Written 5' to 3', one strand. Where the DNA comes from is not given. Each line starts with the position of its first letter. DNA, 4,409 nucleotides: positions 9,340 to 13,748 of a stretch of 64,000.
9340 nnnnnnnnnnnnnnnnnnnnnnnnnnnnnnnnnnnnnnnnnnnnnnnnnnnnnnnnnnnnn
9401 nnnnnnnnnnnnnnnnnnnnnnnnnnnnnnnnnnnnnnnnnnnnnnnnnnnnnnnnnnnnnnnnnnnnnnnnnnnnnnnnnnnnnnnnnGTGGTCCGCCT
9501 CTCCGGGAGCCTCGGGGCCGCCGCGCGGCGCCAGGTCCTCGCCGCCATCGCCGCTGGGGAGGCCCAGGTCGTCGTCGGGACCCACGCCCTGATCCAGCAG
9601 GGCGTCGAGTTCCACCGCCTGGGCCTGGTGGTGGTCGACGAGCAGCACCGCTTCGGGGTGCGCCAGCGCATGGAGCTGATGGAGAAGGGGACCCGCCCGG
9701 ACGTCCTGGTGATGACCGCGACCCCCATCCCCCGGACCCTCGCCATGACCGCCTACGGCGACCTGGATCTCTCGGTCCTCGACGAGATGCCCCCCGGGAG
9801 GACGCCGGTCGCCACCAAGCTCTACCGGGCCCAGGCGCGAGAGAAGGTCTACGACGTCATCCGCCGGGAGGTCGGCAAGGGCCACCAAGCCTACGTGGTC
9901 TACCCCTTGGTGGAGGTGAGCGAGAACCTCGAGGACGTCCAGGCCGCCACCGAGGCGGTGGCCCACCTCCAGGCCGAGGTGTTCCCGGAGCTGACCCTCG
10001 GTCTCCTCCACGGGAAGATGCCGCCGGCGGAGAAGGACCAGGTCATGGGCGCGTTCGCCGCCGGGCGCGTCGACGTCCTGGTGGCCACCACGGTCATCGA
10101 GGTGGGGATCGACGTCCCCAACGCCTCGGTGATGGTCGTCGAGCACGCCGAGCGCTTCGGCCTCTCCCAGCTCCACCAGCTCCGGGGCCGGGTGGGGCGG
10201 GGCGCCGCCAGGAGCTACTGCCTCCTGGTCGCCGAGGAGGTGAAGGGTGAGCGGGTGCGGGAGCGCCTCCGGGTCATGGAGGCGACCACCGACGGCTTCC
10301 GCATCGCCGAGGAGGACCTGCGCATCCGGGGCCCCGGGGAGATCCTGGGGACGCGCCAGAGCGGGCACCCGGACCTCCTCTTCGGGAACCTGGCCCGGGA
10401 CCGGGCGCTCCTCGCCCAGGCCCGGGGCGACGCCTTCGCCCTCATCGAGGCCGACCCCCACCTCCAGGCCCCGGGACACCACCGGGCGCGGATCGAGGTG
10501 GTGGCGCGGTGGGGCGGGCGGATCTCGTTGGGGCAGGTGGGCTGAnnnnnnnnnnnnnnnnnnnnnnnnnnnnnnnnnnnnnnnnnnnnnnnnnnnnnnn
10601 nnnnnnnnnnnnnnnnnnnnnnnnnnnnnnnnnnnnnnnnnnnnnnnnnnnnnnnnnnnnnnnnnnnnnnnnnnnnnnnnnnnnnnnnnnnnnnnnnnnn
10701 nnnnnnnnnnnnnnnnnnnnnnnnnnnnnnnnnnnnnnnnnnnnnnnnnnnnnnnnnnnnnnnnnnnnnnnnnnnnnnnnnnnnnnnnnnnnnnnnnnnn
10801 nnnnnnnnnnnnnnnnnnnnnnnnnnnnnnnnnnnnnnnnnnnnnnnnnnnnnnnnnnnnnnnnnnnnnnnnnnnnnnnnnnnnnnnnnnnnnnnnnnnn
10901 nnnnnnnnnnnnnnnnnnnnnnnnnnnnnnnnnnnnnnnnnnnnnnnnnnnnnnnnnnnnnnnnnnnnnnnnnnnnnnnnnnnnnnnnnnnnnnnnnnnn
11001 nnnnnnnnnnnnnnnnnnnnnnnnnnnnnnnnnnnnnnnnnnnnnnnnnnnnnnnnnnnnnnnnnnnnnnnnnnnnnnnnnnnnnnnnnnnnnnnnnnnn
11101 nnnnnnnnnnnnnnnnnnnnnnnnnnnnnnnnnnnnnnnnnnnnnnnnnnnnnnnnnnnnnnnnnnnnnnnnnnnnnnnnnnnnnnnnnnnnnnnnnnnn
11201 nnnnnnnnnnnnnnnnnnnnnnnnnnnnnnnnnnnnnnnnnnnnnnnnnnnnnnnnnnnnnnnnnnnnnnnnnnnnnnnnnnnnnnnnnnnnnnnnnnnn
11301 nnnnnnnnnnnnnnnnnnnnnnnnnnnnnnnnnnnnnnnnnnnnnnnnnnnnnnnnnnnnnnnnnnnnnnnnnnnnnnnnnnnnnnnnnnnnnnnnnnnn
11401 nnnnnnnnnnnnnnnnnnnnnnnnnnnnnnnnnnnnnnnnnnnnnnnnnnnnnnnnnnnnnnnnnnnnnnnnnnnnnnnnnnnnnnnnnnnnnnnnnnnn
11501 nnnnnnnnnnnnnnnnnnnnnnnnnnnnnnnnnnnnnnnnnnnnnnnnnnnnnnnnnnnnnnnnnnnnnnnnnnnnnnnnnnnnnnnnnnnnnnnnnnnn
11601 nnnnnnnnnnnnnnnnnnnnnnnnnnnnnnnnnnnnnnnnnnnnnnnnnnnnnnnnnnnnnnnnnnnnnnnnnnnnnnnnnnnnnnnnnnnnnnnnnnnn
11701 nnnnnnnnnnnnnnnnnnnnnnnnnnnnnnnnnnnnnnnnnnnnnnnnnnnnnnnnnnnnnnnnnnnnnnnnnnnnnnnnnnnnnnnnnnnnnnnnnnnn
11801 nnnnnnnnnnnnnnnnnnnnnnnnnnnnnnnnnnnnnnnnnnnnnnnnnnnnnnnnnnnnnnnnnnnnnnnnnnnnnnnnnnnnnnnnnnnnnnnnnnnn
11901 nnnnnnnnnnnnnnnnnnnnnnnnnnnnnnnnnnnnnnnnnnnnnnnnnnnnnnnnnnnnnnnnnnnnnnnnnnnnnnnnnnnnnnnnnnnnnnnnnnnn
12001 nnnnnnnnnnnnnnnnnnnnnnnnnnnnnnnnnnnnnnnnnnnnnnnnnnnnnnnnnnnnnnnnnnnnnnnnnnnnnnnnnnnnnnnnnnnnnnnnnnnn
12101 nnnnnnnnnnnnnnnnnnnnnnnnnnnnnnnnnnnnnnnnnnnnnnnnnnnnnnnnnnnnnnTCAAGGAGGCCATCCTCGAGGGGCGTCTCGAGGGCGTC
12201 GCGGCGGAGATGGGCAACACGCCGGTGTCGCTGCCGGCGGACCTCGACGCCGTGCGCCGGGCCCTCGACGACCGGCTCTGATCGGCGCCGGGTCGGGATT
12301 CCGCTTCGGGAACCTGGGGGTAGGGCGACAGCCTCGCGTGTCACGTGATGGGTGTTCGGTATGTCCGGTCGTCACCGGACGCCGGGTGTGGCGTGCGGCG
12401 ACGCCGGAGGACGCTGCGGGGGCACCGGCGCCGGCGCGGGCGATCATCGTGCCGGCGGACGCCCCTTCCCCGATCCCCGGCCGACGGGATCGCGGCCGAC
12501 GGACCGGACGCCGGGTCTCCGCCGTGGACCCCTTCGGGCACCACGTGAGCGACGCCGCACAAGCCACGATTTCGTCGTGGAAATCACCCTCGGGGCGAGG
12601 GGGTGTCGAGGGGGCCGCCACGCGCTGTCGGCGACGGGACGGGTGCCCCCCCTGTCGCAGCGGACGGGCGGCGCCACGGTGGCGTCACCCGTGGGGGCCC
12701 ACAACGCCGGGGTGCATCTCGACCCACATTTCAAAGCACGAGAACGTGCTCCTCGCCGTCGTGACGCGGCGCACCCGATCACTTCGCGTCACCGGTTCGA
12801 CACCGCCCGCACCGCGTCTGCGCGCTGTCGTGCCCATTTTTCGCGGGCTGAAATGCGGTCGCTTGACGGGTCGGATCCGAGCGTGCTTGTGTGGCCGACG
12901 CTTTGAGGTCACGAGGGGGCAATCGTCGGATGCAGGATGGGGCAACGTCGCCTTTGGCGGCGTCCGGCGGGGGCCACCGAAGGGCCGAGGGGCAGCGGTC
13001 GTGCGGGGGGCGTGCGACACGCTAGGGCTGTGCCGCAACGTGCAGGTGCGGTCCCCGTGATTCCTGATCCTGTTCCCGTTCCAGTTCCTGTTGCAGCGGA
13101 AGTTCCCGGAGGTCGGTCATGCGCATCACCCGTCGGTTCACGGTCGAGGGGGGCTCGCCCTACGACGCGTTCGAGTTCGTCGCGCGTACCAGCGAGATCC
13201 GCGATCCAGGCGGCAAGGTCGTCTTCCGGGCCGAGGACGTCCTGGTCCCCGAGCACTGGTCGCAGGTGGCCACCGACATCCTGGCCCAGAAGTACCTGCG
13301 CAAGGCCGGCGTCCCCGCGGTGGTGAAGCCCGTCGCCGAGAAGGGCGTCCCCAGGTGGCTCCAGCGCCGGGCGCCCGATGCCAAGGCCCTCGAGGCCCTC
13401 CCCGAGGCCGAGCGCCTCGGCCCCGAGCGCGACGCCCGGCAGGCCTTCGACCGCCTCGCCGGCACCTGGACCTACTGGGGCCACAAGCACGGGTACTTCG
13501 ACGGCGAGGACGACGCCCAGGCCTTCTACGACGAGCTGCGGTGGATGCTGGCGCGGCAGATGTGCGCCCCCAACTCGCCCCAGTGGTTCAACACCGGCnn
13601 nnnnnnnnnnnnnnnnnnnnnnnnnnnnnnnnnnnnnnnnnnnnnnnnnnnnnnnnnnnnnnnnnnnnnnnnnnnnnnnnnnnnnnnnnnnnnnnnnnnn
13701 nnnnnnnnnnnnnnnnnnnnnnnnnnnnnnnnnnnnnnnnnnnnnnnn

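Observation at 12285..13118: Long (about 830 bp) leader upstream of class II RNR with a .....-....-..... palindrome and tandem GTTCC repeats next to the RBS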

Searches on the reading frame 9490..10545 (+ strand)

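Call 8: search_protein_families(library=pfam, proteins=[window:9490-10545:+], max_evalue=0.01)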
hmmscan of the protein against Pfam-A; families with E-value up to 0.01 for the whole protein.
window:9490-10545:+ (351 aa): 5 families
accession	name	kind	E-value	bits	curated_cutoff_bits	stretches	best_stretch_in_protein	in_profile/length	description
PF00271.37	Helicase_C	-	1e-20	74.5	23.5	1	119-237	5-108/110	Helicase conserved C-terminal domain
PF19833.4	RecG_dom3_C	-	1.8e-14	53.9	26.8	1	266-328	1-64/87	ATP-dependent DNA helicase RecG, domain 3, C-terminal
PF00270.35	DEAD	-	1.7e-08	34.9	26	1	7-85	79-165/167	DEAD/DEAH box helicase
PF22590.2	Cas3-like_C_2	-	1.8e-05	25.4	27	1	149-237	11-103/106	CRISPR-associated nuclease/helicase Cas3, C-terminal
PF22232.2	TraI_hel_assoc_N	-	0.00056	20.9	27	0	16-73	38-94/99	TraI helicase-associated ssDNA bd, N-terminal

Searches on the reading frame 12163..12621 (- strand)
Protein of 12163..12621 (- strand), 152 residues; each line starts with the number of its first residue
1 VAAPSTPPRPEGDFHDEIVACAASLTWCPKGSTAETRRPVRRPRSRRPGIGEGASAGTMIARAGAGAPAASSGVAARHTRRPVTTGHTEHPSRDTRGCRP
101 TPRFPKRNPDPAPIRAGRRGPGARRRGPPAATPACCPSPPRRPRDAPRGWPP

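Call 8: search_protein_families(library=pfam, proteins=[window:12163-12621:-], max_evalue=0.01)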
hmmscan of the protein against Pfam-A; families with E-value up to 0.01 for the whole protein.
window:12163-12621:- (152 aa): 0 families

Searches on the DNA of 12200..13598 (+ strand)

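Call 4: search_rna_families(source=window, start=12200, end=13250, threshold=evalue, max_evalue=10, show_alignments=4)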
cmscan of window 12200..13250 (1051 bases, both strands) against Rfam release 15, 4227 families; matches with E-value up to 10: 4.
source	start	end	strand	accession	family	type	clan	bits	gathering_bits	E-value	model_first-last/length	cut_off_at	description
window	12732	12872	+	RF02242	Xoo5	Gene; sRNA;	-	17.7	50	0.76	1-124/124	no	Xanthomonadaceae sRNA Xoo5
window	12363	12409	-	RF03945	mir-4876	Gene; miRNA;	-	17.1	100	5.9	1-92/92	no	mir-4876 microRNA precursor family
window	12781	12852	-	RF01532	TB10Cs3H2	Gene; snRNA; snoRNA; HACA-box;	-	16.7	45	5.3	1-69/69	no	Trypanosomatid snoRNA TB10Cs3H2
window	12353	12379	-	RF01145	sR14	Gene; snRNA; snoRNA; CD-box;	-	10.5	38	6.8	1-54/54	no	Small nucleolar RNA sR14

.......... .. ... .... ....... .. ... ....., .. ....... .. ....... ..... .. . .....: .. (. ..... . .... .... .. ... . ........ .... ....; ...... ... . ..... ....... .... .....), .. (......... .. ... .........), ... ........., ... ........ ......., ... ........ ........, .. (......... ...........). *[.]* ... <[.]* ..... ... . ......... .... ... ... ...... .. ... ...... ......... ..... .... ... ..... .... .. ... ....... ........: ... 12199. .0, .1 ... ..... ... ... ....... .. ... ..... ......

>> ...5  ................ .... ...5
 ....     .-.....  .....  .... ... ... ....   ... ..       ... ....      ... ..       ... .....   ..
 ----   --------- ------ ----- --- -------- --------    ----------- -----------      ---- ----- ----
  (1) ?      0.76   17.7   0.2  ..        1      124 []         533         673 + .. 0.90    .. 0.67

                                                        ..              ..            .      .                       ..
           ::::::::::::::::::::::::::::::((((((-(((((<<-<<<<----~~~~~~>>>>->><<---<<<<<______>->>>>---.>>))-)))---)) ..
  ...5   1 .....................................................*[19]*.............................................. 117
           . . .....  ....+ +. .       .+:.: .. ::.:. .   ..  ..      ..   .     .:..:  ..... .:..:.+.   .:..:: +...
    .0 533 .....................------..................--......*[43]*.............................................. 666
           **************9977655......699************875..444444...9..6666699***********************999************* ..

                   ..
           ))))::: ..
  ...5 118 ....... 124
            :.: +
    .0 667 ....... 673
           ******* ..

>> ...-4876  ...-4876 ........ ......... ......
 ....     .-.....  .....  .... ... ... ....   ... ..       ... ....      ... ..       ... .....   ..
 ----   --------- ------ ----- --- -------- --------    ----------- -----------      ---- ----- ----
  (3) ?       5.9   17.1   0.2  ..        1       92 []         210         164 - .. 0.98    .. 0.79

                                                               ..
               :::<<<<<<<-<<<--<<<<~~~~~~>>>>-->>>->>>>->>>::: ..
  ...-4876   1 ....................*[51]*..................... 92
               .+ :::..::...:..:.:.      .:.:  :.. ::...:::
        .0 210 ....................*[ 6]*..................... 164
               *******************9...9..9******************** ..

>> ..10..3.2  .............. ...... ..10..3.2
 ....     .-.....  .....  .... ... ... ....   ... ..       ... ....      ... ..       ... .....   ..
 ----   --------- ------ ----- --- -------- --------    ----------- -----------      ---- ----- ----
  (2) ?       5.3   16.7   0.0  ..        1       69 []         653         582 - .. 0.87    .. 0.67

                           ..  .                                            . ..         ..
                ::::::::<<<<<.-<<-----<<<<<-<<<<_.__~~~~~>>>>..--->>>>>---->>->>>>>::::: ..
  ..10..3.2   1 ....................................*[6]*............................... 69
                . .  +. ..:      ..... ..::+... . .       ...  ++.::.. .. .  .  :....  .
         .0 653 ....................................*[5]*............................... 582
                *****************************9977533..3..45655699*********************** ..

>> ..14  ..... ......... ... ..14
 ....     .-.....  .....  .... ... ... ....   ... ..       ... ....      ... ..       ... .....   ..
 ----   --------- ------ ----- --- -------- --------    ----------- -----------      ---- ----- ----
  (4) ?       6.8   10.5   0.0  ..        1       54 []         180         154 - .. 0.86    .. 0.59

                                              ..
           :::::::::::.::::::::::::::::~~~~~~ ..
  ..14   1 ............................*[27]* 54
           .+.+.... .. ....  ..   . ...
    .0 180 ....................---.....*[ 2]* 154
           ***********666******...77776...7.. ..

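Call 56: search_rna_families(sources=[L167, L085, L087, L086, L082], threshold=evalue, max_evalue=5)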
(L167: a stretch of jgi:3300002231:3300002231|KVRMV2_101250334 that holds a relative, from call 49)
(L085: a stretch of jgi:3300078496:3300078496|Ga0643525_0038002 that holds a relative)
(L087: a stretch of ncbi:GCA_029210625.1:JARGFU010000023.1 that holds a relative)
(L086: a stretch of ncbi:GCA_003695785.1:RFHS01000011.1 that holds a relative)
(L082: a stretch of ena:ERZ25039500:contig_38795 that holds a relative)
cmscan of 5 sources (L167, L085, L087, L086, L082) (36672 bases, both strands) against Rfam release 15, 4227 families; matches with E-value up to 5: 3.
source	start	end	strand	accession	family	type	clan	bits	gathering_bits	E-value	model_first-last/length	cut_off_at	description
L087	7269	7320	+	RF00647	MIR164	Gene; miRNA;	-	26.7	64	0.19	1-68/68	no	MIR164 microRNA precursor family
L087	7267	7318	-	RF00647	MIR164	Gene; miRNA;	-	24.3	64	0.85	1-68/68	no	MIR164 microRNA precursor family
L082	2026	2106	-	RF04005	mir-4599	Gene; miRNA;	-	24.3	100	0.17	1-82/82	no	mir-4599 microRNA precursor family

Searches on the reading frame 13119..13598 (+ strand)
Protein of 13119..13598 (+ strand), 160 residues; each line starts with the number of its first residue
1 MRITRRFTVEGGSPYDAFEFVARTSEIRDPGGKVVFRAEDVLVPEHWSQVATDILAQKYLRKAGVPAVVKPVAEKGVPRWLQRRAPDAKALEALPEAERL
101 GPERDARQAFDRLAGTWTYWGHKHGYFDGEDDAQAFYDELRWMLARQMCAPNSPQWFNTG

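Call 48: find_homologous_proteins(query=window:13119-13598:+, max_evalue=1e-20)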
Query window:13119-13598:+ (160 aa): 2506 proteins with E <= 1e-20 among 2818 candidates; the best 120 are listed.
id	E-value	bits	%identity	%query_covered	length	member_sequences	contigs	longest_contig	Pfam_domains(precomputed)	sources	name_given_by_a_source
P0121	3.6e-75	270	76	100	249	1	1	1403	PF02867.21,PF08471.16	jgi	-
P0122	6.9e-68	246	70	100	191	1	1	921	PF08471.16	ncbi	-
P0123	2.5e-67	244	69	100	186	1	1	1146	PF08471.16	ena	-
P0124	1.3e-66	242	71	100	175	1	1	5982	PF08471.16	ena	-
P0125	1.8e-66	241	71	100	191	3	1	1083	PF08471.16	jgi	jgi:ribonucleoside-diphosphate reductase alpha chain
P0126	3.0e-66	241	71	100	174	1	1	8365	PF08471.16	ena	-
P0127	3.8e-66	240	69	100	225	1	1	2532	PF08471.16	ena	-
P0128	9.3e-66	239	68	100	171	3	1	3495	PF08471.16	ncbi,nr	ncbi:MAG: vitamin B12-dependent ribonucleotide reductase, partial [Alphaproteobacteria bacterium]|nr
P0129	1.3e-65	239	67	100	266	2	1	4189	PF02867.21,PF08471.16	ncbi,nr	ncbi:MAG: vitamin B12-dependent ribonucleotide reductase, partial [Deltaproteobacteria bacterium]|nr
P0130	1.5e-65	238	64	100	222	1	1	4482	PF08471.16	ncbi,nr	ncbi:MAG TPA: vitamin B12-dependent ribonucleotide reductase, partial [Ignavibacteria bacterium]|nr:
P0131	1.5e-65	238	69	100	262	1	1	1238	PF02867.21,PF08471.16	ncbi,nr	ncbi:MAG TPA: vitamin B12-dependent ribonucleotide reductase, partial [Planctomycetes bacterium]|nr:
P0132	2.2e-65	238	67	100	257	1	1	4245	PF02867.21,PF08471.16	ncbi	ncbi:MAG: vitamin B12-dependent ribonucleotide reductase, partial [Pseudomonadota bacterium]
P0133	3.2e-65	237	68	100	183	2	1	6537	PF08471.16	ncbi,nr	ncbi:MAG: vitamin B12-dependent ribonucleotide reductase, partial [Myxococcales bacterium]|nr:vitami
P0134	3.5e-65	237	69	100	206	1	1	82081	PF08471.16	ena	-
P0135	4.6e-65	237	64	100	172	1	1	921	PF08471.16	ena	-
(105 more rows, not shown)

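Call 49: find_encoding_contigs(protein=P0121, flank=3000, max_places=3)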
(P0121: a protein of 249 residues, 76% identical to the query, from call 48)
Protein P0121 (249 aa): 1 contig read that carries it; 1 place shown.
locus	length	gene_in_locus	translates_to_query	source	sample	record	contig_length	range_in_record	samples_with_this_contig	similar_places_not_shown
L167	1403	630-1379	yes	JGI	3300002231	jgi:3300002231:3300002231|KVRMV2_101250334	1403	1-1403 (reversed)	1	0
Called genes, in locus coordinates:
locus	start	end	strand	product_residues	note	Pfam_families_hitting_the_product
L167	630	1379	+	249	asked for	PF08471:Ribonuc_red_2_N, PF02867:Ribonuc_red_lgC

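Call 50: find_encoding_contigs(protein=P0124, flank=3000, max_places=2)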
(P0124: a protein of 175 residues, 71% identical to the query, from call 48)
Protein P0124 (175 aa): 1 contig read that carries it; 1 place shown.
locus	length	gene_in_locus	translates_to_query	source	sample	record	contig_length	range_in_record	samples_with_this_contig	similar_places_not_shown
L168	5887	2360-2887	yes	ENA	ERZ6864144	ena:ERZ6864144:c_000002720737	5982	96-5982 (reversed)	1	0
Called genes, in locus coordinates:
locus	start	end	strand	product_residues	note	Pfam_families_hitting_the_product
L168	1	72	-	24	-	?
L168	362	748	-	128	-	PF05071:NDUFA12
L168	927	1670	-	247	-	PF00072:Response_reg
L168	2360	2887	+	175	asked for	PF08471:Ribonuc_red_2_N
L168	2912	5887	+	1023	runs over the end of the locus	?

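Call 51: find_encoding_contigs(protein=P0126, flank=3000, max_places=2)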
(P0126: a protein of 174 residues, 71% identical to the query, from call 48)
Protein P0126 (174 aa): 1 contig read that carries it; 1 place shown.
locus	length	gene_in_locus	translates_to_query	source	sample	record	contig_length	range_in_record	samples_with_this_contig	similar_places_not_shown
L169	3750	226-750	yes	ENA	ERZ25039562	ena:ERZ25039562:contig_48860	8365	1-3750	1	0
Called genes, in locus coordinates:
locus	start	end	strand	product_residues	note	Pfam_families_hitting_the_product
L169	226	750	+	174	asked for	PF08471:Ribonuc_red_2_N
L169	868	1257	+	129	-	PF02867:Ribonuc_red_lgC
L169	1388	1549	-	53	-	-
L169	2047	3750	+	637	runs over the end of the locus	PF02867:Ribonuc_red_lgC, PF12637:TSCPD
